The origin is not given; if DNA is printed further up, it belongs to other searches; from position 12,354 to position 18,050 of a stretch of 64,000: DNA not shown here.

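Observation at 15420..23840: Mosaic identity between the tandem giant genes: the 3-prime 2.5 kb plus terminator are near-identical while the 5-prime 2.9 kb have diverged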

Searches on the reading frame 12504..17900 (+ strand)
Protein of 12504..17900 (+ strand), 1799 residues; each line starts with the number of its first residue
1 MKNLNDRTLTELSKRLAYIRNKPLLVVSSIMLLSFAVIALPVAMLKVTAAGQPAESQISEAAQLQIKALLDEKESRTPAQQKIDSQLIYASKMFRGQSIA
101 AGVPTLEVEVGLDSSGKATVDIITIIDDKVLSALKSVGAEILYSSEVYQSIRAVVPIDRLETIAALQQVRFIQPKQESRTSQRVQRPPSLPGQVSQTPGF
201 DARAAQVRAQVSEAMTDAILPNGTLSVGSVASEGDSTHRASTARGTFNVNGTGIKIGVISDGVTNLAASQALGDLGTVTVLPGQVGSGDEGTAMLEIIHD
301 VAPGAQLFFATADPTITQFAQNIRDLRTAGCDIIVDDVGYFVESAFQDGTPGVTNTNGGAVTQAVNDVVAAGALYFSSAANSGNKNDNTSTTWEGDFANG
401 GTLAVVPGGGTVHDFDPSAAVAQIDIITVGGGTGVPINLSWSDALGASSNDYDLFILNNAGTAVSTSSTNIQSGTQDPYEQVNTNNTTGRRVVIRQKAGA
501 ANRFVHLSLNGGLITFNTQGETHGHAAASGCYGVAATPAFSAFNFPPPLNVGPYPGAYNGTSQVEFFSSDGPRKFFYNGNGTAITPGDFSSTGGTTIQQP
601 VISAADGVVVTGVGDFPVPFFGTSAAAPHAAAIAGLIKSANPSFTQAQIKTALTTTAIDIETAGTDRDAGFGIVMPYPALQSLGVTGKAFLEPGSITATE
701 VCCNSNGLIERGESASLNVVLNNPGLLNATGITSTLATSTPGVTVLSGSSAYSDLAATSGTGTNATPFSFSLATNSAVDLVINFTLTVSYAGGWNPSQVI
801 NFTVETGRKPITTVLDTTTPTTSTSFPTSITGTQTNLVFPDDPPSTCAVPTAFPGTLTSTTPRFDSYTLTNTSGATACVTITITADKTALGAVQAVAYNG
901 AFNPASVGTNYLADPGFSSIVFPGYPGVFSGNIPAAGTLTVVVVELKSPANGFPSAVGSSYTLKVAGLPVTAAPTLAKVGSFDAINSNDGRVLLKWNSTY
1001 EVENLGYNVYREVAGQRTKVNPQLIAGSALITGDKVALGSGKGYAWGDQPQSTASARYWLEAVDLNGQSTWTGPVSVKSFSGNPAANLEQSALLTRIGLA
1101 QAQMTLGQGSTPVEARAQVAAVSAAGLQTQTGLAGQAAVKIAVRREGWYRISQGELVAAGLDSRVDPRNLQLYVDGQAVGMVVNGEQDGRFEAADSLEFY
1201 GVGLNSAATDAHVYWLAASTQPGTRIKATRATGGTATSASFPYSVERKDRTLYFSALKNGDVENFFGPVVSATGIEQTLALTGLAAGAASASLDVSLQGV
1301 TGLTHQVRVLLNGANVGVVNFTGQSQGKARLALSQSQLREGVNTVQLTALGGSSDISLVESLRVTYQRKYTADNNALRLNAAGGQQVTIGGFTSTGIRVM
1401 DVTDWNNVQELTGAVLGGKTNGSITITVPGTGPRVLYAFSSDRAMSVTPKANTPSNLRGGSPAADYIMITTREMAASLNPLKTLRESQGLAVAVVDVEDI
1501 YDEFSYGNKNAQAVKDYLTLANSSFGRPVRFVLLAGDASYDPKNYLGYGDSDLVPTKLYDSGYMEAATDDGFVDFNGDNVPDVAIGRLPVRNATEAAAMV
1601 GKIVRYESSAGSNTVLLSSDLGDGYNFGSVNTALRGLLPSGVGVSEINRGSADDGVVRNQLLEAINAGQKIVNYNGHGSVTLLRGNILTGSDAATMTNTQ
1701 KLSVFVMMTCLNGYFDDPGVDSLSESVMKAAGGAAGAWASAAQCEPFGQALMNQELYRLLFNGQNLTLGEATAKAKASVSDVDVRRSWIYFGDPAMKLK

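Call 7: search_protein_families(library=pfam, proteins=[window:12504-17900:+], max_evalue=0.01)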
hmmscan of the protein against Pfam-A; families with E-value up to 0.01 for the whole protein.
window:12504-17900:+ (1799 aa): 2 families
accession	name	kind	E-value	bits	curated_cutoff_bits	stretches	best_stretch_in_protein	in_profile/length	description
PF01364.23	Peptidase_C25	-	1.9e-75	254.9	23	1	1466-1798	1-374/374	Peptidase family C25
PF00082.27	Peptidase_S8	-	1.1e-16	61.5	21.8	1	293-672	72-288/288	Subtilase family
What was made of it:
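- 13380..14519 (+): Subtilase (S8) domain of copy 1, with the Ser motif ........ (Ser624). Pfam PF00082 at E = 1e-16 (call 7).
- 16899..17897 (+): C25 catalytic domain of copy 1. His1677 is at nt 17532 and Cys1710 at nt 17631. Pfam PF01364 at E = 2e-75 (call 7).
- Closest known: PorU and gingipains. Same: The tail matches Pfam C25 at E = 2e-75 (call 7).
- Checked: Each carries Pfam S8 and C25 domains (call 7).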
